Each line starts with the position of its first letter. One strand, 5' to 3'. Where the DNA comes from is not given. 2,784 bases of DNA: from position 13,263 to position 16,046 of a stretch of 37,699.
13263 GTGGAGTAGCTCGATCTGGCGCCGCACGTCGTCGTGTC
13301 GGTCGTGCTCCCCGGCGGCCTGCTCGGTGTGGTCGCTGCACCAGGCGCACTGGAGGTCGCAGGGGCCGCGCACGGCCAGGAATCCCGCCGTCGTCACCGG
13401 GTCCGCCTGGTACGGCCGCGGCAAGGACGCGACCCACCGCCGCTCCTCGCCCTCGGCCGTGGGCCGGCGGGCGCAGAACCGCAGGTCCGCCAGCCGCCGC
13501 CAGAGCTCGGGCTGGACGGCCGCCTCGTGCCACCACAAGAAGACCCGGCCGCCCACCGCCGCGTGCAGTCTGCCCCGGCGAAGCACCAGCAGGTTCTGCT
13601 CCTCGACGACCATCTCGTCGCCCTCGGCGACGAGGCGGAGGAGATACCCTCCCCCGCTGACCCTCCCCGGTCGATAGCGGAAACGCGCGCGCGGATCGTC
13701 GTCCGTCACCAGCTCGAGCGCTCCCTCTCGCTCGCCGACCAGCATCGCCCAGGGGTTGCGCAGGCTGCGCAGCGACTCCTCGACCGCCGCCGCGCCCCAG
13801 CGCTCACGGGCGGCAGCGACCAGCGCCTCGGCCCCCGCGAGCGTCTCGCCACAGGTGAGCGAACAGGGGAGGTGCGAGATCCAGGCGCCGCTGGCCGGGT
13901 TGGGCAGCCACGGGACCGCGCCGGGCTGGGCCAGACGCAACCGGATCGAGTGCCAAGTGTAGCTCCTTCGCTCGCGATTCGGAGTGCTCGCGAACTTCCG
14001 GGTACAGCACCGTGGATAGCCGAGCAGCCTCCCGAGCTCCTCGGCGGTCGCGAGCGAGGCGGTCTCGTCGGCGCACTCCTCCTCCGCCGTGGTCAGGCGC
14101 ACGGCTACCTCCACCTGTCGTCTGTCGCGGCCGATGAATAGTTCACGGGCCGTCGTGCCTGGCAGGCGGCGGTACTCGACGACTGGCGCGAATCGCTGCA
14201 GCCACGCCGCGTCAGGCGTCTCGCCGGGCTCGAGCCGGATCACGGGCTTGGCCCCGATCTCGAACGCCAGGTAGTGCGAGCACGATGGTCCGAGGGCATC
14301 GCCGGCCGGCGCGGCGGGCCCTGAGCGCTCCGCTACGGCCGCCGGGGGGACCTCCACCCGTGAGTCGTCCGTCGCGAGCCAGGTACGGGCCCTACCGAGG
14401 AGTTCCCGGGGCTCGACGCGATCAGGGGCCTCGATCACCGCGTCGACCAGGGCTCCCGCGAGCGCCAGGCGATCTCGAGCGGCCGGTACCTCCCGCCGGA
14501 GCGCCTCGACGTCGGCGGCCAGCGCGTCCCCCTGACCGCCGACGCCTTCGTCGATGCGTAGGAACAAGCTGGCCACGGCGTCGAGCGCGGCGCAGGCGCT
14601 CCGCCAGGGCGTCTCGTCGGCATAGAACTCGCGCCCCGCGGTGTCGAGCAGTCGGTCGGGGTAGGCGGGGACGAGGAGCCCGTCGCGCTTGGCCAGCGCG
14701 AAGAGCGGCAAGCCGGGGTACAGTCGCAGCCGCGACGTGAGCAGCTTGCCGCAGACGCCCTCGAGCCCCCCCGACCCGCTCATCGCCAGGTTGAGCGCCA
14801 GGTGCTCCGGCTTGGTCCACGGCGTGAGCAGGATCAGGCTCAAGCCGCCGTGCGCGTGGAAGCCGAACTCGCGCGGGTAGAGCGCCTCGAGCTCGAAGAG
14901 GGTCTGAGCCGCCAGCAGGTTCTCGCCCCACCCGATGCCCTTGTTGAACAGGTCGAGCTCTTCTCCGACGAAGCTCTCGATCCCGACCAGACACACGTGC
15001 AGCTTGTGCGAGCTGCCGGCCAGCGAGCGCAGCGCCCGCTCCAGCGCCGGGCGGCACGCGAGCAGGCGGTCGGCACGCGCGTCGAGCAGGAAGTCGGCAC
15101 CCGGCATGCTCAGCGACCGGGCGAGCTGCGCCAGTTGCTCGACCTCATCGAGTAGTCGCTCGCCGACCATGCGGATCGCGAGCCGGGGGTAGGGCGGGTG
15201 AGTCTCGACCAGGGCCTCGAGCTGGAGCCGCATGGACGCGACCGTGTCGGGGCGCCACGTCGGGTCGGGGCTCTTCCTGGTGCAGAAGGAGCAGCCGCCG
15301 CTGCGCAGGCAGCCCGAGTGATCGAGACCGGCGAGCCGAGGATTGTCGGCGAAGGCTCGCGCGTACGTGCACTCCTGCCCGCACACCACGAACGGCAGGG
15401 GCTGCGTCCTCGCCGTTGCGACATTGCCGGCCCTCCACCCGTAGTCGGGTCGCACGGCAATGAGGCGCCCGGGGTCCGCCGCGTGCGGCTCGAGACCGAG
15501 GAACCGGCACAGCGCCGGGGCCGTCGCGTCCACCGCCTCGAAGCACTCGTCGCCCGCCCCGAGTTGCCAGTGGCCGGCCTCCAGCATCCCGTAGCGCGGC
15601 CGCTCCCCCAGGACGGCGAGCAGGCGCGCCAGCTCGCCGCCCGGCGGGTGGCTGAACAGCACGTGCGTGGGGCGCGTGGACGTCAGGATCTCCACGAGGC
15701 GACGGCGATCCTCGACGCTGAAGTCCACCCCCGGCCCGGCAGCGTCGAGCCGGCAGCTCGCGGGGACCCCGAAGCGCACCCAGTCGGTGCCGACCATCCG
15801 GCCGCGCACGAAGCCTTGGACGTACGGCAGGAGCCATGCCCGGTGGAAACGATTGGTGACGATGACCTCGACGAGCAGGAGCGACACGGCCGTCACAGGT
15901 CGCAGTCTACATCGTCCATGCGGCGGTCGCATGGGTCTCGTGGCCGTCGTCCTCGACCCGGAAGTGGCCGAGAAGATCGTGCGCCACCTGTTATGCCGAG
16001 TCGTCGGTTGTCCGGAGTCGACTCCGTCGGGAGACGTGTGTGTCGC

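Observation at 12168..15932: ~1250-aa tri-domain fusion with two different rSAM-type domains and a GYPRCC/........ centre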

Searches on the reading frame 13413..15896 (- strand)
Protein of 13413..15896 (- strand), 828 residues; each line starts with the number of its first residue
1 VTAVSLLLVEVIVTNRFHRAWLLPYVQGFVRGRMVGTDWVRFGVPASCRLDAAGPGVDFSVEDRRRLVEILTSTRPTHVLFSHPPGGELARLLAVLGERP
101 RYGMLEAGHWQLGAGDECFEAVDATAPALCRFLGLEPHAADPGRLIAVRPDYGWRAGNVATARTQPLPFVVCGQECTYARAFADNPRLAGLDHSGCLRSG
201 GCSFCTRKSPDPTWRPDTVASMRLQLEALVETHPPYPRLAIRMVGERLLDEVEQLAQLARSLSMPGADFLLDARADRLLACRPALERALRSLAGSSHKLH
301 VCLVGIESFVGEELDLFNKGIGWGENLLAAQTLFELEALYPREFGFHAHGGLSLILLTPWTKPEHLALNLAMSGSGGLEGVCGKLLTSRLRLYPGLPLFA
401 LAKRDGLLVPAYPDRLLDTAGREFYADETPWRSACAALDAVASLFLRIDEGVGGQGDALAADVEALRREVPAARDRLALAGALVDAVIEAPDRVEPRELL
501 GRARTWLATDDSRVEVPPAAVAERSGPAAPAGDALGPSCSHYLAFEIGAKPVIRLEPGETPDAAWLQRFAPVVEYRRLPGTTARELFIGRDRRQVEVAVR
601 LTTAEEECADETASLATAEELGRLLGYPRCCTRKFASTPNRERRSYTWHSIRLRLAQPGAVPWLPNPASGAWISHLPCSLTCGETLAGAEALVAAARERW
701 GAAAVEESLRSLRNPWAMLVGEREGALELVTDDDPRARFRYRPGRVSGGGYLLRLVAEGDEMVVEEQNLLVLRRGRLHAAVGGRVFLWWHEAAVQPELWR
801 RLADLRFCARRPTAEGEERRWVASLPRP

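Call 24: search_solved_structures(query=A1, max_evalue=1, show_alignments=2)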
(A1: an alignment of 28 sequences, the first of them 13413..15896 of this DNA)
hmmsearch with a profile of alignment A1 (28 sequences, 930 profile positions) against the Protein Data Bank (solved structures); distinct sequences matched with E-value up to 1: 3.
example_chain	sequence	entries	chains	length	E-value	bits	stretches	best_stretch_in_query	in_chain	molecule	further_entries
5ul2_A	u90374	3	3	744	7.9e-07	30.8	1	195-334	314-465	OxsB protein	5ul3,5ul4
9ccb_A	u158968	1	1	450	0.39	11.9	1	303-334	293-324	Radical SAM core domain-containing protein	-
1vex_A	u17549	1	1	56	0.7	11.1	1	658-707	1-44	F-spondin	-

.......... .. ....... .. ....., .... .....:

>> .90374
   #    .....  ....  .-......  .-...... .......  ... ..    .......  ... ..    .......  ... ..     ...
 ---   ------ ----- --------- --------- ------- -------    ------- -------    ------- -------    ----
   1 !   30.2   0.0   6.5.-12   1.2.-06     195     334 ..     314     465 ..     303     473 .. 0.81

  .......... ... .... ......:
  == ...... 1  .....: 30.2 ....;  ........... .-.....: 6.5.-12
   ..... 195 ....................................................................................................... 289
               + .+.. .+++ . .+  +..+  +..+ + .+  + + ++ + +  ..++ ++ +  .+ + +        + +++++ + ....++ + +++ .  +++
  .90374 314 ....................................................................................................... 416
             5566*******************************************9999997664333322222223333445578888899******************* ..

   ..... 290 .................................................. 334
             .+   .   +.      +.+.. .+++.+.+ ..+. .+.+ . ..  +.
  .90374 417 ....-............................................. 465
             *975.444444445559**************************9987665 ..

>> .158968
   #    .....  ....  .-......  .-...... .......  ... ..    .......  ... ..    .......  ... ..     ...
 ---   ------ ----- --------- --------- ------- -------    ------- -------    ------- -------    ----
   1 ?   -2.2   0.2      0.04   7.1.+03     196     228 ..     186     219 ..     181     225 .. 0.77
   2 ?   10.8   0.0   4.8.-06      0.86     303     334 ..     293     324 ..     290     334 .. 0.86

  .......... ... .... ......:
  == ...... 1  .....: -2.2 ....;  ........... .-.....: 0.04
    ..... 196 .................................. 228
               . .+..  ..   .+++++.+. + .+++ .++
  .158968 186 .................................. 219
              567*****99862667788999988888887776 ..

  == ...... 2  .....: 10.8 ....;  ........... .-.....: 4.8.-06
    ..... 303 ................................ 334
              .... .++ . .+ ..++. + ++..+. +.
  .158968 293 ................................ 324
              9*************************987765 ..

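Call 34: search_protein_families(library=pfam, alignment_id=A1, max_evalue=0.01)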
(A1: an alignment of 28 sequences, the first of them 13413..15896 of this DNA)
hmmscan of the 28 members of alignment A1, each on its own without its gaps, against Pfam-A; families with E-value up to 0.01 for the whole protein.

A. member 1, window:13413-15896:- (828 aa): 1 family
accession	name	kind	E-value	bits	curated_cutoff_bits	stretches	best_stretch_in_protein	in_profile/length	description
PF04467.17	DUF483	-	0.0018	18.7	25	1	619-685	36-97/122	Protein of unknown function (DUF483)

B. families by the number of members that match (of 28 scanned): 3 families
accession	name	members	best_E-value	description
PF04467.17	DUF483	24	1.3e-08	Protein of unknown function (DUF483)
PF04055.27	Radical_SAM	2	3.9e-06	Radical SAM superfamily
PF21306.2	TetR_C_40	1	0.0041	Tetracyclin repressor-like, C-terminal domain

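Call 37: predict_structure(alignment_id=A1)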
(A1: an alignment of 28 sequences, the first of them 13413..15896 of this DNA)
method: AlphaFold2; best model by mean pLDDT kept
length: 828 residues; sequences in the alignment: 28
mean_pLDDT: 88.1   pTM: 0.90
mean pLDDT of the five models: 88.1, 87.2, 86.2, 85.0, 84.6
residues with pLDDT >= 90: 566; 70-90: 184; 50-70: 37; < 50: 41
segments of 3 or more residues with pLDDT < 50: 512-534, 812-828
pLDDT, mean of each block of 10 residues (from residue 1): 87 92 96 95 91 82 96 95 90 81 87 76 92 90 87 98 95 91 94 90 89 84 96 94 93 96 93 95 98 96 94 96 97 95 90 95 98 93 92 95 97 92 92 96 90 76 93 92 95 90 87 43 30 56 90 79 67 84 85 95 86 87 95 90 85 95 90 91 96 93 91 94 84 90 89 93 97 97 96 95 89 37 31
secondary structure, 60 per line:
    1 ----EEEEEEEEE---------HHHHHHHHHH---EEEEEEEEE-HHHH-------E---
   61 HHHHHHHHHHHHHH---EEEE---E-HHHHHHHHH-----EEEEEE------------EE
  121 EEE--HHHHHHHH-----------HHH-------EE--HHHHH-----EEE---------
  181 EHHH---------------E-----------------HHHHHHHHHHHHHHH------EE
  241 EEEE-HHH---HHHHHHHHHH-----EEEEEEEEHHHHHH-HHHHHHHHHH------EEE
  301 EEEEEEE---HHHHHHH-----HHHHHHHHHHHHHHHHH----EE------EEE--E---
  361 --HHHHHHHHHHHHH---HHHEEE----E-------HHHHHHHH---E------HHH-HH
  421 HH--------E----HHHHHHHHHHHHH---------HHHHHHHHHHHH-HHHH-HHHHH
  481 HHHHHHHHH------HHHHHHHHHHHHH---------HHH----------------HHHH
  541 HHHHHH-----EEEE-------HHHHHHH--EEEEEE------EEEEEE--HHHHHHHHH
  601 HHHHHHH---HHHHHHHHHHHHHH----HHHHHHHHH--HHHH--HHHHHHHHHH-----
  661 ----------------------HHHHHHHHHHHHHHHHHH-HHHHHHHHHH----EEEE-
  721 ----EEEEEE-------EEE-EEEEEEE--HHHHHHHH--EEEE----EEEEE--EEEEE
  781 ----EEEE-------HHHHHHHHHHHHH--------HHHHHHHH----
elements in order (helices of 4 or more, strands of 3 or more residues): E5-13 H23-32 E36-44 H46-49 H61-74 E78-81 H87-95 E101-106 E119-123 H126-133 H159-163 E169-171 H218-232 E239-244 H252-261 E267-274 H275-280 H282-291 E298-307 H311-317 H323-339 E352-354 H363-375 E382-384 H397-404 H419-422 H436-448 H458-469 H471-474 H476-489 H496-508 H537-546 E552-555 H563-569 E572-577 E584-589 H592-607 H611-624 H629-637 H640-643 H646-655 H683-700 H702-711 E716-719 E725-730 E738-740 E742-748 H751-758 E761-764 E769-773 E776-780 E785-788 H796-808 H817-824

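Call 38: search_protein_representatives(alignment_id=A1)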
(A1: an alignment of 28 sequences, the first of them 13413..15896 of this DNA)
Query: 28 sequences, 930 profile positions. Proteins with E-value up to 0.001 (for the whole library): 2667; up to 1e-10: 1162; up to 1e-30: 646. The best 150 are listed.
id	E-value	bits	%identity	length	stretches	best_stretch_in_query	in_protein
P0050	0.0e+00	1389.1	-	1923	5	4-924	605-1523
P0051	0.0e+00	1170.7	-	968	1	2-923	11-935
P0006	0.0e+00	1145.9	-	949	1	3-928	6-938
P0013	0.0e+00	1141.2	-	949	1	3-925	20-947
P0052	0.0e+00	1139.8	-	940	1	1-928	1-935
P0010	0.0e+00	1138.2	-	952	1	3-925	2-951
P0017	0.0e+00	1127.2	-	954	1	1-924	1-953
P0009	0.0e+00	1105.1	-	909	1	1-929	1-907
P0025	0.0e+00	1096.9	-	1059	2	3-926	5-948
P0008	0.0e+00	1079.6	-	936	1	1-926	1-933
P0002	0.0e+00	1077.1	-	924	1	1-928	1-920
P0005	0.0e+00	1076.5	-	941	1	1-925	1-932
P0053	0.0e+00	1063.8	-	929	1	1-927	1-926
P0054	0.0e+00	1062.8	-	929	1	1-921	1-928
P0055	0.0e+00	1050.4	-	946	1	1-927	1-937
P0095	3.3e-249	846.2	-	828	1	1-809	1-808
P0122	1.2e-208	712.0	-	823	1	3-805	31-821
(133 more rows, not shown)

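Call 41: fold_search(model_id=the predicted structure, library=pdb)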
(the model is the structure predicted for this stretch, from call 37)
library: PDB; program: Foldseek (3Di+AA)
matches with E <= 10: 761; with E <= 0.001: 5
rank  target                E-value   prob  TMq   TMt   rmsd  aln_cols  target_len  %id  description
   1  5ul2                  3.4e-09  1.00  0.37  0.41   9.1       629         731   12  Structure of Apo, SeMet-labeled Cobalamin-dependent S-adenosylmethionine radical enzyme OxsB (released 2017-04-19)
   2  7kdx_B                1.7e-05  1.00  0.29  0.34  12.4       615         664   14  Crystal structure of Streptomyces tokunonesis TokK with hydroxycobalamin, 5'-deoxyadenosine, and methionine (released 2022-01-12)
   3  7kdx_A                3.1e-05  1.00  0.29  0.34  12.5       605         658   13  Crystal structure of Streptomyces tokunonesis TokK with hydroxycobalamin, 5'-deoxyadenosine, and methionine (released 2022-01-12)
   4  9n1b                  4.8e-05  1.00  0.28  0.35  13.0       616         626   12  Crystal structure of CysS from Corallococcus sp. CA054B with 5'-deoxyadenosine, methionine, and pantetheinylated 3-metho (released 2026-01-28)
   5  9n1c                  5.9e-05  1.00  0.28  0.36  12.8       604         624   13  Crystal structure of CysS from Corallococcus sp. CA054B with 5'-deoxyadenosine, methionine, and pantetheinylated 3-ethox (released 2026-01-28)
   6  6iuy_A                3.3e-03  0.25  0.10  0.14  21.5       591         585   11  Structure of DsGPDH of Dunaliella salina (released 2019-12-04)
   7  7mjw_A                3.5e-03  1.00  0.23  0.39   8.2       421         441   11  Methylated MiaB in the complex with 5'-deoxyadenosine, methionine and RNA (released 2021-09-15)
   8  8v0j_B                3.9e-03  0.99  0.15  0.34  10.9       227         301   12  Structure of the complex between Human LIAS and H-protein in the presence of s-adenosyl-l-methionine (released 2025-08-20)
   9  9c19_B                7.0e-03  0.98  0.15  0.34  10.9       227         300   12  Structure of human LIAS (released 2025-07-09)
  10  9a6d_A                8.7e-03  0.97  0.20  0.33  10.6       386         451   10  Integrative model of MTAB-YVFG by crosslinking MS and deep learning (released 2024-09-18)
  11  2pe5_B                4.3e-02  0.28  0.10  0.21  21.9       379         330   12  Crystal Structure of the Lac Repressor bound to ONPG in repressed state (released 2008-03-18)
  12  9ooq_B                4.5e-02  0.35  0.10  0.10  18.1       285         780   10  Closed state of Gly/Glu/24S-HC bound hGluN1a-2B NMDAR (released 2025-10-29)
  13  1dbq_A                7.3e-02  0.28  0.11  0.26  21.9       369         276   11  DNA-BINDING REGULATORY PROTEIN (released 1996-12-07)
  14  6wi0_A                7.3e-02  0.25  0.10  0.11  22.4       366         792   11  GluN1b-GluN2B NMDA receptor in complex with GluN1 antagonist L689,560, class 2 (released 2020-07-15)
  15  1jdp_A                1.0e-01  0.13  0.11  0.19  20.5       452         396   12  Crystal Structure of Hormone/Receptor Complex (released 2001-09-05)
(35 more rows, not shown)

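Call 62: find_related_loci(query=A3, collection=genome_contigs, flank=10000)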
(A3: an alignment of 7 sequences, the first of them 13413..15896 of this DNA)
Query A3 (828 aa) in genome_contigs; peptide patterns used: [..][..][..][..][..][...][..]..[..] (x = any residue, [..] = any of these).
58 stretches matched a pattern; 15 encode a relative of the query (tblastn E <= 1e-3); 15 distinct loci.
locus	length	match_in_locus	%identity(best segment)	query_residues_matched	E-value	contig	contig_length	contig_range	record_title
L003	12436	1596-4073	40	1-824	2e-167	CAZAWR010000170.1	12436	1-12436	MAG TPA_asm: uncultured Polyangiaceae bacterium isolate binchicken_co266_243 genome assembly, contig: NODE_8933_length_1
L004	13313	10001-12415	38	5-806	3e-150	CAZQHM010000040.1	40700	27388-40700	MAG TPA_asm: uncultured Myxococcales bacterium isolate binchicken_co273_174 genome assembly, contig: NODE_1098_length_40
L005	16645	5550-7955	38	6-805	8e-141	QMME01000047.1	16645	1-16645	MAG: Deltaproteobacteria bacterium isolate B64_G9 B64_Guay9_scaffold_02671, whole genome shotgun sequence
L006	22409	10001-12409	39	6-800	1e-137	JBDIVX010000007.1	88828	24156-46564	MAG: Polyangiales bacterium isolate Bin_29 NODE_171_length_88828_cov_6.756260, whole genome shotgun sequence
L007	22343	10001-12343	34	6-804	3e-132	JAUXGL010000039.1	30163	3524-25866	MAG: Deltaproteobacteria bacterium isolate CSMAG_2928 CSMAG_2928_k117_5560588_length_30163_cov_8.9992, whole genome shot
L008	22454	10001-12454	38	1-811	2e-130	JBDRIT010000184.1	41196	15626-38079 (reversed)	MAG: Pseudomonadota bacterium isolate MEGAHIT-group-1.599 k141_556903, whole genome shotgun sequence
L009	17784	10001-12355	39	4-805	9e-127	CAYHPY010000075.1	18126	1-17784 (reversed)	MAG TPA_asm: uncultured Elusimicrobia bacterium isolate ERP119705_co15_38 genome assembly, contig: NODE_3080_length_1812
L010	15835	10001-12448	34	6-818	7e-119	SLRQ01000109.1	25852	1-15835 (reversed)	MAG: Deltaproteobacteria bacterium isolate CSSed165cm_581 CSSed16-5cm-3621, whole genome shotgun sequence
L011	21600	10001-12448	35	2-806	7e-107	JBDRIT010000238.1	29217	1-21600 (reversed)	MAG: Pseudomonadota bacterium isolate MEGAHIT-group-1.599 k141_8760086, whole genome shotgun sequence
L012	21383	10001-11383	42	3-463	2e-83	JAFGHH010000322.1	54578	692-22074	MAG: Deltaproteobacteria bacterium isolate Zod_Metabat.1445 k87_5994259, whole genome shotgun sequence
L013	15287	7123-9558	40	6-806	3e-133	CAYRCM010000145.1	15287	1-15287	MAG TPA_asm: uncultured Myxococcales bacterium isolate binchicken_co66_105 genome assembly, contig: NODE_6054_length_152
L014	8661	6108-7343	30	353-806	2e-44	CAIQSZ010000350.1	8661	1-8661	MAG: uncultured Elusimicrobia bacterium isolate I2_bin-066 genome assembly, contig: bin-066:350/493, whole genome shotgu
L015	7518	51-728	37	580-806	3e-41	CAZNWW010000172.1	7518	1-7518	MAG TPA_asm: uncultured Myxococcales bacterium isolate SRP308112_co1_178 genome assembly, contig: NODE_19222_length_7518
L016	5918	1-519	36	624-799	1e-28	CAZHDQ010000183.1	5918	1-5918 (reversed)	MAG TPA_asm: uncultured Anaeromyxobacteraceae bacterium isolate binchicken_co139_219 genome assembly, contig: NODE_33001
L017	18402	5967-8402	37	1-806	2e-134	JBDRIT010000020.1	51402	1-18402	MAG: Pseudomonadota bacterium isolate MEGAHIT-group-1.599 k141_911766, whole genome shotgun sequence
